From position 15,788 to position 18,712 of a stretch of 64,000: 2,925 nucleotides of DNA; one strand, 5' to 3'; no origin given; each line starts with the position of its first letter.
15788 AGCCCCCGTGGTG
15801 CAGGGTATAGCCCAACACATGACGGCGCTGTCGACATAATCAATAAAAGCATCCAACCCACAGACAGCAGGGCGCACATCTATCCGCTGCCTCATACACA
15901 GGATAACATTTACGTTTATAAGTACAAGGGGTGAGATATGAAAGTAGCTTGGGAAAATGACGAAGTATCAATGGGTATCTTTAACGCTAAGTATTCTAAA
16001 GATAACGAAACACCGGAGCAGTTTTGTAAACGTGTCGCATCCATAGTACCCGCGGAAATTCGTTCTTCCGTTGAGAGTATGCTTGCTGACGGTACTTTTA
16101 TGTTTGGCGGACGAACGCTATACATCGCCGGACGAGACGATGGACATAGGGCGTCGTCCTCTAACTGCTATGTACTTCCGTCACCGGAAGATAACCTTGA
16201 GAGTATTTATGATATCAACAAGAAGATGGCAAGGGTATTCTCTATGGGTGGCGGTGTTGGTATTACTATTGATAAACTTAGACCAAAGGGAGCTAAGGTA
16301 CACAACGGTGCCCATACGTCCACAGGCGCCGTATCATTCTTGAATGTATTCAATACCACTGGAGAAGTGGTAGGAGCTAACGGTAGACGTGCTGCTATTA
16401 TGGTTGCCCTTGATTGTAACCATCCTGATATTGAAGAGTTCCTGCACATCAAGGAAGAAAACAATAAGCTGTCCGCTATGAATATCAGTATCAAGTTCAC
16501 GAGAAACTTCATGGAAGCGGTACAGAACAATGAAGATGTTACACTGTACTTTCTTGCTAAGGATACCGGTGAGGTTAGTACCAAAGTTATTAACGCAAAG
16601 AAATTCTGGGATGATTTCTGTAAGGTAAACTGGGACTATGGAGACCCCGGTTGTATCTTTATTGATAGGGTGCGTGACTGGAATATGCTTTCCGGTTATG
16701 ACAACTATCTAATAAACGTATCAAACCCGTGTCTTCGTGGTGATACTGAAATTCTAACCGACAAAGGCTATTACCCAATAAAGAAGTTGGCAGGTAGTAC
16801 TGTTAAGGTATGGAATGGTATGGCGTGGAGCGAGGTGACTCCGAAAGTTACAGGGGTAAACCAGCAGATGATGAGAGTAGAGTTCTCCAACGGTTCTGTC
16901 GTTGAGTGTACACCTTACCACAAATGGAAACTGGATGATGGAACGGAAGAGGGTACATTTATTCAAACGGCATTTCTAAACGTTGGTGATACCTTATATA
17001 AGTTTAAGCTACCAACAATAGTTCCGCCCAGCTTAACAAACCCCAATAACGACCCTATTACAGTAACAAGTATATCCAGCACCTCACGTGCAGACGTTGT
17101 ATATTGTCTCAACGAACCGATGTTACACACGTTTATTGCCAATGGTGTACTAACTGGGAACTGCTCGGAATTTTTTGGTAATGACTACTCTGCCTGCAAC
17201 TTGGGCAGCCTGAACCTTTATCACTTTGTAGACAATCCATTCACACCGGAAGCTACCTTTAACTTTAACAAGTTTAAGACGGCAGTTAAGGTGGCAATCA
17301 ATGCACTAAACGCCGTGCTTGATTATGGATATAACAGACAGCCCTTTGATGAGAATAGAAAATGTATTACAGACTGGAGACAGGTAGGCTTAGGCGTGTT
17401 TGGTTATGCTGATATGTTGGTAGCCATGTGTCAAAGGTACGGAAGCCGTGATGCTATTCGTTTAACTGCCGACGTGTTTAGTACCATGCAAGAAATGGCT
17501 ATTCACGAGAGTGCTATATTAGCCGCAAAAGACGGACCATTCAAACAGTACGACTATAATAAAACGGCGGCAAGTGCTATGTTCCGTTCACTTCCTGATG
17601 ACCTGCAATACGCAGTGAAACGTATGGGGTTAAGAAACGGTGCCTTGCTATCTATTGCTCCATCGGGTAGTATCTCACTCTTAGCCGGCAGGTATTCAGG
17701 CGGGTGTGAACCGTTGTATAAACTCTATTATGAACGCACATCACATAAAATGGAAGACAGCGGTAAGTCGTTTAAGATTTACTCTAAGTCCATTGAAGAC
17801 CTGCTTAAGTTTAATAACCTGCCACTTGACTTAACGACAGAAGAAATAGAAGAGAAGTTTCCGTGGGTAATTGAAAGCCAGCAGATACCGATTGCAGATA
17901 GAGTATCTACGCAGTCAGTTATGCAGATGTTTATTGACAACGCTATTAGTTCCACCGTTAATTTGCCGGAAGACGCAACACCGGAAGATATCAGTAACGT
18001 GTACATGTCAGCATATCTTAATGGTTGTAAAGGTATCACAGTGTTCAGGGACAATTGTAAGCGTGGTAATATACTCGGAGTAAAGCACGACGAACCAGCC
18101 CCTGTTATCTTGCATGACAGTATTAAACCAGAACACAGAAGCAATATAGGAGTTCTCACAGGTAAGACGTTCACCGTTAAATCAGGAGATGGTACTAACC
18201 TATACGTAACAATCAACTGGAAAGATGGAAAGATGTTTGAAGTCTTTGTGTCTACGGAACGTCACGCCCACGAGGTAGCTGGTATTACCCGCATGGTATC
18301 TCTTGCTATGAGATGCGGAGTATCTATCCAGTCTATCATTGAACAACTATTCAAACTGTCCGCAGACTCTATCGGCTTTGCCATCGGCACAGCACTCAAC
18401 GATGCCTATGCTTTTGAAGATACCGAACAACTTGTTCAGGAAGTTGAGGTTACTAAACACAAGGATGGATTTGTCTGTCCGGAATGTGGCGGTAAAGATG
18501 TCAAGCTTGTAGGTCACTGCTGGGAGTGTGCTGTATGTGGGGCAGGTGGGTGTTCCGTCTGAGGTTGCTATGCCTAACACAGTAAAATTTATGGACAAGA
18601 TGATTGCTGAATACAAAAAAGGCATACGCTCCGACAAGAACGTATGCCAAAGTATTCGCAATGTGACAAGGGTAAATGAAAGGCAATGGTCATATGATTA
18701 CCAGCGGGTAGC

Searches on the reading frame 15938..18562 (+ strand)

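Call 11: search_protein_families(library=phrogs, proteins=[window:15938-18562:+], max_evalue=0.00001)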
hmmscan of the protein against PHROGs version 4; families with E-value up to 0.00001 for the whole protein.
window:15938-18562:+ (874 aa): 8 families
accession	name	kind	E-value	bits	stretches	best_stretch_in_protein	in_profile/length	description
phrog_84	-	DNA, RNA and nucleotide metabolism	1.7e-118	398.1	1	12-825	203-896/975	ribonucleoside-diphosphate reductase large subunit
phrog_3987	-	DNA, RNA and nucleotide metabolism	1.1e-26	94.5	1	75-204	220-353/467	ribonucleotide reductase large subunit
phrog_367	-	DNA, RNA and nucleotide metabolism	1.2e-26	94.1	1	132-706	263-652/701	ribonucleotide reductase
phrog_3844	-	moron, auxiliary metabolic gene and host takeover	1.4e-25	91.2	1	416-698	158-425/451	NrdA-like aerobic NDP reductase large subunit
phrog_6132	-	DNA, RNA and nucleotide metabolism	2.9e-10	41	1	70-145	211-285/530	ribonucleotide reductase large subunit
phrog_12229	-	DNA, RNA and nucleotide metabolism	5.7e-09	35.9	1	11-335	11-340/577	ribonucleotide reductase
phrog_23565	-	DNA, RNA and nucleotide metabolism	1.2e-07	33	0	740-809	31-104/199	ribonucleotide reductase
phrog_22953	-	DNA, RNA and nucleotide metabolism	6.3e-06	27.3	0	111-228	4-119/201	ribonucleotide reductase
